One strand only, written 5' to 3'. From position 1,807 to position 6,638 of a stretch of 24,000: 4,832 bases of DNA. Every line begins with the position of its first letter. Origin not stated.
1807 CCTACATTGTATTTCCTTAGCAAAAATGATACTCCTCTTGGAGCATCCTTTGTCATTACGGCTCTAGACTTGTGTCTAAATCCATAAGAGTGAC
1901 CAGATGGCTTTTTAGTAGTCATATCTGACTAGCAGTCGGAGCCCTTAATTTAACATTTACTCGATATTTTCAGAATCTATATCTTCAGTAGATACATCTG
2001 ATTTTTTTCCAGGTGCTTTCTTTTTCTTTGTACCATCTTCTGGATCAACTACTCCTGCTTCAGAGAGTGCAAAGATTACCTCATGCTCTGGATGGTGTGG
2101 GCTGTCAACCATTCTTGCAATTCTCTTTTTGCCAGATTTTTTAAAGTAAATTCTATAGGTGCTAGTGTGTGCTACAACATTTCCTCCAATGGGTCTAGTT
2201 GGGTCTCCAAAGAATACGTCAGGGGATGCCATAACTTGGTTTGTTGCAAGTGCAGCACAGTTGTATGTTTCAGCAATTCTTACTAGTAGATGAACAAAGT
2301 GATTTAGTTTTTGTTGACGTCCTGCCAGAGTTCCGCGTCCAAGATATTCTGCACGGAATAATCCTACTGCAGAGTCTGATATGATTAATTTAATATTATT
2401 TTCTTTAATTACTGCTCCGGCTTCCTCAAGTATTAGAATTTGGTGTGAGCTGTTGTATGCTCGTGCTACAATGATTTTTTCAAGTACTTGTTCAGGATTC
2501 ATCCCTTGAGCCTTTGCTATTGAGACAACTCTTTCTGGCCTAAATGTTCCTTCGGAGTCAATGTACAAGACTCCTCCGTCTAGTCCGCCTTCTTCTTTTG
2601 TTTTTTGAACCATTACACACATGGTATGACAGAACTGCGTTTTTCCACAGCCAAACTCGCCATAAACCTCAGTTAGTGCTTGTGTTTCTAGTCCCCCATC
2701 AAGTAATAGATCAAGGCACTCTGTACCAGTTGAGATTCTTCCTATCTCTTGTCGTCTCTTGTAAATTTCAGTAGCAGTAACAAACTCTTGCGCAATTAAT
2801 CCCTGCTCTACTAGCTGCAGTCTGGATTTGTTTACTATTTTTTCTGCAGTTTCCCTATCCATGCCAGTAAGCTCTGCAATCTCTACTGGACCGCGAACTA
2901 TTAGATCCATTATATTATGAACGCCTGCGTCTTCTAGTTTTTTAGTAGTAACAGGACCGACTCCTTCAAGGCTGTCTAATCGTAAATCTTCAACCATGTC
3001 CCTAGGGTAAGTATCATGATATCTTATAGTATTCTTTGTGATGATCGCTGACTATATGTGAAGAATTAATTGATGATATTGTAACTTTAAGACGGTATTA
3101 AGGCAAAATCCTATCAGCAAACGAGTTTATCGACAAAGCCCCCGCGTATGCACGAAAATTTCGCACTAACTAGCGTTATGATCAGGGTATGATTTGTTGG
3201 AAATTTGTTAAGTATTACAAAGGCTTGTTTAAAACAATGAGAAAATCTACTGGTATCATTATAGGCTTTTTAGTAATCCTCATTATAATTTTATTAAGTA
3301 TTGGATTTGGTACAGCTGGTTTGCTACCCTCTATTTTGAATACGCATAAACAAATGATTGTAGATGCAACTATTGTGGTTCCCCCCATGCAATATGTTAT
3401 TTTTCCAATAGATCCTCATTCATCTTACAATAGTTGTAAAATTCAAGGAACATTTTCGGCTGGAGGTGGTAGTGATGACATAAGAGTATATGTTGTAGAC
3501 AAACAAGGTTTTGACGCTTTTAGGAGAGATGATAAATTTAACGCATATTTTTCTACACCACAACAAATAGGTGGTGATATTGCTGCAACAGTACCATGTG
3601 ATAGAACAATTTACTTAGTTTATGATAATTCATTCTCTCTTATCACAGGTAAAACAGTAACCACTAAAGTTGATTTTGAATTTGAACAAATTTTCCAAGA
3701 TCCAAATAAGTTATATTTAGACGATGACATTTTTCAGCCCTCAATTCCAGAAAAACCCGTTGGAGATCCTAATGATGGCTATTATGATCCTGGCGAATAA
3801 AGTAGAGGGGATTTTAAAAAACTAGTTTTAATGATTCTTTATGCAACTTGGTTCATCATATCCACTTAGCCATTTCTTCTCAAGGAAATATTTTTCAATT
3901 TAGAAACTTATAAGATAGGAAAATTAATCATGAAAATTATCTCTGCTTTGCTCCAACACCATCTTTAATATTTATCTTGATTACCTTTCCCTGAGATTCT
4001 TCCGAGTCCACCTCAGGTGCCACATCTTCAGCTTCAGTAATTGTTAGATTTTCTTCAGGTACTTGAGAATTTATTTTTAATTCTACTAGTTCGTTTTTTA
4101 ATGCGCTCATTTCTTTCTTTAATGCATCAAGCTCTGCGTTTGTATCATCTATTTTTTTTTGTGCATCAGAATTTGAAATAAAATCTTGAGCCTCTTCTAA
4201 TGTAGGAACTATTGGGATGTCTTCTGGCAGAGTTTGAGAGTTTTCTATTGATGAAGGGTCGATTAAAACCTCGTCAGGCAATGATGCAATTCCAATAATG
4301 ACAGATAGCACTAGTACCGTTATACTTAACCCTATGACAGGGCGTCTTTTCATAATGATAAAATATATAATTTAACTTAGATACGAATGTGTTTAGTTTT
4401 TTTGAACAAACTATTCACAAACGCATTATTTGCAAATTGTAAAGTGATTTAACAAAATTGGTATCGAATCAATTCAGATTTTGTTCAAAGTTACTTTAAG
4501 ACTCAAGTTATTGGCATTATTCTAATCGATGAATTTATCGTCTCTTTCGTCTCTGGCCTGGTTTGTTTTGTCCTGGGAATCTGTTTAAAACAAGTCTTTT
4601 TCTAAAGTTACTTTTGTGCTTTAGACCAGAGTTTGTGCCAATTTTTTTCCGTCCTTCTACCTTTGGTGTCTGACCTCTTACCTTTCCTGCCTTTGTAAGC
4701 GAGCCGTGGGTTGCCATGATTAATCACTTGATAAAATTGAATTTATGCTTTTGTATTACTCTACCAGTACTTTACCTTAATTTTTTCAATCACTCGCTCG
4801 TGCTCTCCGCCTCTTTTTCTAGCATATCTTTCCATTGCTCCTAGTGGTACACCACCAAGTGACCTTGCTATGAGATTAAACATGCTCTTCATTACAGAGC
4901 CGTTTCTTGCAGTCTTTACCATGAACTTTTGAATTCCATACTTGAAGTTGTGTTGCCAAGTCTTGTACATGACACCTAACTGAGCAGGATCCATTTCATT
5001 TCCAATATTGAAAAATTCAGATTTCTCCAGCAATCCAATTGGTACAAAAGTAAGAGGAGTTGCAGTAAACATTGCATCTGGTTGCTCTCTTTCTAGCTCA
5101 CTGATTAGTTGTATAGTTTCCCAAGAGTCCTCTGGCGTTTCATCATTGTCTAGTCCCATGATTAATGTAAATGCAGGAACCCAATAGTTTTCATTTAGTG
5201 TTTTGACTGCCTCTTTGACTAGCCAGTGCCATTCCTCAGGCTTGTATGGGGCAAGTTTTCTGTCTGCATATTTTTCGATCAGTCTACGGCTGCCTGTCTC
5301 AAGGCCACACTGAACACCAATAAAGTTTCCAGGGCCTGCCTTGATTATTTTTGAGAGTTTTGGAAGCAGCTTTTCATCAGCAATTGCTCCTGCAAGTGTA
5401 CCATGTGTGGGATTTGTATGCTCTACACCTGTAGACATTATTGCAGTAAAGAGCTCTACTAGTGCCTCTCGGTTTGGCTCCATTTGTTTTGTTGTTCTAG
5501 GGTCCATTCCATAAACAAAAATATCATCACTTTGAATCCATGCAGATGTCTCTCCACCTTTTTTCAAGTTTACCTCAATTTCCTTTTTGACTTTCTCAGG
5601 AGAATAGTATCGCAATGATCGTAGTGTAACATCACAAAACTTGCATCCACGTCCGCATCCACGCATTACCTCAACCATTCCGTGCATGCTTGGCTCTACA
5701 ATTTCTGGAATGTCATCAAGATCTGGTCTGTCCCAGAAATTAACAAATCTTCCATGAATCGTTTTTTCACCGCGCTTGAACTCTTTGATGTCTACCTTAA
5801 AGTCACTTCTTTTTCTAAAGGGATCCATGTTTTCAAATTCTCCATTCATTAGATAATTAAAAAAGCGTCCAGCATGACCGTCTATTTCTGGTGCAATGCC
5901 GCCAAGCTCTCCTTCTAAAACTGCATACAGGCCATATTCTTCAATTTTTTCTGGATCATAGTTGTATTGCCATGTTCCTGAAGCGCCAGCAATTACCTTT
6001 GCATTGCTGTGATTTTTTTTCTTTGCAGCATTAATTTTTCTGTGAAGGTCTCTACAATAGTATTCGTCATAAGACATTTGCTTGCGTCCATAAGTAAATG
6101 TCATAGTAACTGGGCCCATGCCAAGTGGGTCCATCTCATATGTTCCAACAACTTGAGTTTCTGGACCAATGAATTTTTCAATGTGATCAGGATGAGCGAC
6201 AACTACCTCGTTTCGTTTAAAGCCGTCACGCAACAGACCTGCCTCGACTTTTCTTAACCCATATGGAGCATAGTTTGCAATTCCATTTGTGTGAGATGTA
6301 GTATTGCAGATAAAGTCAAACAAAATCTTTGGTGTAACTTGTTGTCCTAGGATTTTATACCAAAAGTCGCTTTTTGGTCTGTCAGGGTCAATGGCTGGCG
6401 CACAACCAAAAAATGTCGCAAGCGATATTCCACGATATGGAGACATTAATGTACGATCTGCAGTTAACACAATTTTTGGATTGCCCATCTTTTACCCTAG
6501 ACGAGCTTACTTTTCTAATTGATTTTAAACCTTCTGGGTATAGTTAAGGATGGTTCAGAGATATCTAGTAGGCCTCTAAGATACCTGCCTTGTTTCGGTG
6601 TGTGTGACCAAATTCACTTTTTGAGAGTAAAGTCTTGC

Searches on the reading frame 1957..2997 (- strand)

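Call 77: search_protein_families(library=pfam, proteins=[window:1957-2997:-], max_evalue=0.001)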
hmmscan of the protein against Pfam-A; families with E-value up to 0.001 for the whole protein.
window:1957-2997:- (346 aa): 5 families
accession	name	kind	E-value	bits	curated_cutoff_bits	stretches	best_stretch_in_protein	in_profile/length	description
PF08423.17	Rad51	-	1.2e-87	293.6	22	1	81-319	1-244/244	Rad51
PF00154.27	RecA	-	7.7e-10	39.1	27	1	80-290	25-223/262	recA bacterial DNA recombination protein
PF14520.12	HHH_5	-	1.2e-08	35.7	27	1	6-56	3-53/57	Helix-hairpin-helix domain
PF06745.19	ATPase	-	1.7e-06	28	26.6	1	88-186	1-94/231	KaiC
PF13481.12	AAA_25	-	3.7e-05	23.9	27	1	84-253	11-188/195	AAA domain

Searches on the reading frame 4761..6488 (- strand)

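Call 77: search_protein_families(library=pfam, proteins=[window:4761-6488:-], max_evalue=0.001)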
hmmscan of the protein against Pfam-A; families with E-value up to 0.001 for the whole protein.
window:4761-6488:- (575 aa): 1 family
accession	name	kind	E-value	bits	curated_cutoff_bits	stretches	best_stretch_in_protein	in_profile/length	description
PF04055.27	Radical_SAM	-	1.8e-08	35.1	29.5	1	272-461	1-165/166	Radical SAM superfamily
